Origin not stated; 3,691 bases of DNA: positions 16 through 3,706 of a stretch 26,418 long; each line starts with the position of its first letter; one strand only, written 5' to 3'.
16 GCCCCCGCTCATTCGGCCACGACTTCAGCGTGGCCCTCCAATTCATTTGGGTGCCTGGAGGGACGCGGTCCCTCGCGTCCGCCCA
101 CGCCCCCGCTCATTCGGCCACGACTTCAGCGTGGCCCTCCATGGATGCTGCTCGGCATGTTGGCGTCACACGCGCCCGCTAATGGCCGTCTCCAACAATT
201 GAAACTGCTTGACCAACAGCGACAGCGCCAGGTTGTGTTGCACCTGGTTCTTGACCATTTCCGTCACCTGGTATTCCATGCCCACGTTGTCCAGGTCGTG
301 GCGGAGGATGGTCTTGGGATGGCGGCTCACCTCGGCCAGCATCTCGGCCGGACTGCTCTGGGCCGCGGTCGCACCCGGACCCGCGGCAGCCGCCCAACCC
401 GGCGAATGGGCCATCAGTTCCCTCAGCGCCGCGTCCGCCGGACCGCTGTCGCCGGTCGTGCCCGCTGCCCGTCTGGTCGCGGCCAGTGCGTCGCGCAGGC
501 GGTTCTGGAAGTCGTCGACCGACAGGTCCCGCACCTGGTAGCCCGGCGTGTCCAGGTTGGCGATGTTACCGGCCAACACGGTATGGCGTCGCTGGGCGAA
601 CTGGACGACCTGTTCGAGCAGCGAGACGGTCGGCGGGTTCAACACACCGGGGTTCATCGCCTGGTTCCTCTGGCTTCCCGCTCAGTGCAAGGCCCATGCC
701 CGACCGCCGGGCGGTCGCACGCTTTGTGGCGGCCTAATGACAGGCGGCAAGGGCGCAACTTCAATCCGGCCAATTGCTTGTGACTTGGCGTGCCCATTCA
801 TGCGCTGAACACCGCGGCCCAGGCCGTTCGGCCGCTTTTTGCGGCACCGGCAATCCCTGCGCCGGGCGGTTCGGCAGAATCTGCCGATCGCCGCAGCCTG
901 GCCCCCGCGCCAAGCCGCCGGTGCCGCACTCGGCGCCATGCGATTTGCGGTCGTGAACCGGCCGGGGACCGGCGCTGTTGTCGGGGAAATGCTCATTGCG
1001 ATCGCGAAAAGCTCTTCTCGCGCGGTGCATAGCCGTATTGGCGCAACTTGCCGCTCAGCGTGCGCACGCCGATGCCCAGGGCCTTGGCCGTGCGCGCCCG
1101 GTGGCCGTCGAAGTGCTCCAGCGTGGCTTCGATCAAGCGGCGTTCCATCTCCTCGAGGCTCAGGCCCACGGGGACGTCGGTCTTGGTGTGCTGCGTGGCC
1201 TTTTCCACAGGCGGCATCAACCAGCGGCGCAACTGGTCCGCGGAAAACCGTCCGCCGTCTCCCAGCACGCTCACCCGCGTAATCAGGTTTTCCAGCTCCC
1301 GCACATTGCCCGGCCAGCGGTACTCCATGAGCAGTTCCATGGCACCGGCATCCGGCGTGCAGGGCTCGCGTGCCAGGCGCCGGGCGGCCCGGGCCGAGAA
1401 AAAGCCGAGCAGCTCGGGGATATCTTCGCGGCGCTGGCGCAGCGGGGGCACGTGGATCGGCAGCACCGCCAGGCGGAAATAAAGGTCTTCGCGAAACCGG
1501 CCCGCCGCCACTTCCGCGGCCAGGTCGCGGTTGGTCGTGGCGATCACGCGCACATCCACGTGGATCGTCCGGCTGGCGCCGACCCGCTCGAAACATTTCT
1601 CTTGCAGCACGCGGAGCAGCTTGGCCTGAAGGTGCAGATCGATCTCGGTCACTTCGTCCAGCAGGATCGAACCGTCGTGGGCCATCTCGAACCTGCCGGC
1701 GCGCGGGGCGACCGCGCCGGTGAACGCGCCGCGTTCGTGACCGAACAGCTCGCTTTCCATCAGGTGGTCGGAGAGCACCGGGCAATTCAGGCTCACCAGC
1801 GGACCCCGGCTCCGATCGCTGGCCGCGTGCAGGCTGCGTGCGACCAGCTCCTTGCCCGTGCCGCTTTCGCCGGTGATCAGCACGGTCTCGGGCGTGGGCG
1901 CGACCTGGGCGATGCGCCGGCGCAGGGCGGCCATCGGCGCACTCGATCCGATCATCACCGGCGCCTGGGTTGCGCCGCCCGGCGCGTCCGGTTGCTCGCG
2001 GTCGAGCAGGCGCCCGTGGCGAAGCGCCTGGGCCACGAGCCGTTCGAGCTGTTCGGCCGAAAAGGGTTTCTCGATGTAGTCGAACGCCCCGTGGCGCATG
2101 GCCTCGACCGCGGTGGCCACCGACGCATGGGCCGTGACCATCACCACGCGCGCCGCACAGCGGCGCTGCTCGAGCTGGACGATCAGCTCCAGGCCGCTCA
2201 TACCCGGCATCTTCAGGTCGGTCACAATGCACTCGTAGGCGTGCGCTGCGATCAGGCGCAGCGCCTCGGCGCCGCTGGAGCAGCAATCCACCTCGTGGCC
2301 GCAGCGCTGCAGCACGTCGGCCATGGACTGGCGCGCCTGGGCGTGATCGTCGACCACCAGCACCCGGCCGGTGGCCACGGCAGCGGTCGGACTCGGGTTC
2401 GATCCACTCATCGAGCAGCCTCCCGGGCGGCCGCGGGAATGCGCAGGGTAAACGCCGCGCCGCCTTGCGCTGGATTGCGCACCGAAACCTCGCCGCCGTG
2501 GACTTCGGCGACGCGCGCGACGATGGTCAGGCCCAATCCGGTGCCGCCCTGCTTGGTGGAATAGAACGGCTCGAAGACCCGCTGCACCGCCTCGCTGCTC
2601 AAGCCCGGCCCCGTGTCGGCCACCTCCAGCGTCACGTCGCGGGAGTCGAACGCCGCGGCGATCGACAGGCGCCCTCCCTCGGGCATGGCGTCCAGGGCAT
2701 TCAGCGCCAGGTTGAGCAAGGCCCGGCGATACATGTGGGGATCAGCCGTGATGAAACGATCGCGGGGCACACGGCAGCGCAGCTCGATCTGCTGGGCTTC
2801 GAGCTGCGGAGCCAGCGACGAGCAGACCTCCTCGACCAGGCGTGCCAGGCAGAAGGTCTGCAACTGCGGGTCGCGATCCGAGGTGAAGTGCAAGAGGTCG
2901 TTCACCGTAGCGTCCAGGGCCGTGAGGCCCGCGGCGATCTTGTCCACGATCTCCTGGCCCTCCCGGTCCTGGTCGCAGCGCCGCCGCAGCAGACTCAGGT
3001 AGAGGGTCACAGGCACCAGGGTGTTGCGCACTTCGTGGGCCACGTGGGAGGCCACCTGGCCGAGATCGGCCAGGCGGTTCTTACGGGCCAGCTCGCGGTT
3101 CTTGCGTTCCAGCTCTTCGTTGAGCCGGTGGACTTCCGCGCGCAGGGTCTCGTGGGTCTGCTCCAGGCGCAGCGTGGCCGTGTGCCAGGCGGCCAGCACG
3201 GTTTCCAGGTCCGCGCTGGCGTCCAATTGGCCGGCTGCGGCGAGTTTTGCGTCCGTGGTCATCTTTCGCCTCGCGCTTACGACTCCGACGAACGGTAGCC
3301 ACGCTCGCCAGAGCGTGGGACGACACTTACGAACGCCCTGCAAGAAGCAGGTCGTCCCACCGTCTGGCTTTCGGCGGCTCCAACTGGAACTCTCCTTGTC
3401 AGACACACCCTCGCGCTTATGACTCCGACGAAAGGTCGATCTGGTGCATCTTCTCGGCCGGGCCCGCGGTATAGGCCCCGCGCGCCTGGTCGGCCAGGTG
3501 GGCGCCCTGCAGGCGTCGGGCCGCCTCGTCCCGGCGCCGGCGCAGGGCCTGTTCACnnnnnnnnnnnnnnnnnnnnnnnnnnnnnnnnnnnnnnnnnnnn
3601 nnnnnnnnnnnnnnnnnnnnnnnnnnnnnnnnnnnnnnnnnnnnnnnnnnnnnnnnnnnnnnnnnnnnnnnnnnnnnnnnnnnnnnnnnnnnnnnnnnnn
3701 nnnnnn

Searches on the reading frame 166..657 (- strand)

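Call 94: search_protein_families(library=pfam, proteins=[window:166-657:-], max_evalue=0.0001)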
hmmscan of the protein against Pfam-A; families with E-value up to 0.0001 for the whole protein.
window:166-657:- (163 aa): 1 family
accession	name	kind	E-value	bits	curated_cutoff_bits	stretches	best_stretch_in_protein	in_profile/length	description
PF00460.25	Flg_bb_rod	-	5.2e-05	23.5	20.7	0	21-41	11-31/31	Flagella basal body rod protein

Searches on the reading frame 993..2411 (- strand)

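Call 94: search_protein_families(library=pfam, proteins=[window:993-2411:-], max_evalue=0.0001)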
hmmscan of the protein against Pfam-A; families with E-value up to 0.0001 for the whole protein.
window:993-2411:- (472 aa): 6 families
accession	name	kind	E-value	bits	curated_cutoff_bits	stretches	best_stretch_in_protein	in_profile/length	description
PF00158.32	Sigma54_activat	-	5e-66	222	20.2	1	153-320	1-168/168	Sigma-54 interaction domain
PF00072.30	Response_reg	-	6.3e-30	104.1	30.2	1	17-125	1-109/111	Response regulator receiver domain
PF14532.12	Sigma54_activ_2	-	2.7e-22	79.9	25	1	154-324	1-138/138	Sigma-54 interaction domain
PF25601.1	AAA_lid_14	-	2.8e-20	72.4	27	1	325-408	1-84/87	AAA+ ATPase lid domain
PF02954.25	HTH_8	-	8.8e-14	51.4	22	1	418-459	1-42/42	Bacterial regulatory protein, Fis family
PF07728.20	AAA_5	-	1.4e-08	35.2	22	1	177-295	2-123/139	AAA domain (dynein-related subfamily)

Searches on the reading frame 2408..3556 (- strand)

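Call 94: search_protein_families(library=pfam, proteins=[window:2408-3556:-], max_evalue=0.0001)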
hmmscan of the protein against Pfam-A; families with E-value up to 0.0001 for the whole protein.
window:2408-3556:- (382 aa): 3 families
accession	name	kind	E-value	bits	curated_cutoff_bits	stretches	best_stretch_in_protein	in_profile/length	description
PF02518.31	HATPase_c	-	1.3e-24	87.3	26.4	1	272-376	2-110/111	Histidine kinase-, DNA gyrase B-, and HSP90-like ATPase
PF00512.31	HisKA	-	6.7e-08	32.9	26.9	1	165-226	2-62/66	His Kinase A (phospho-acceptor) domain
PF10090.15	HPTransfase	-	4e-06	27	22.9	0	278-319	34-75/123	Histidine phosphotransferase C-terminal domain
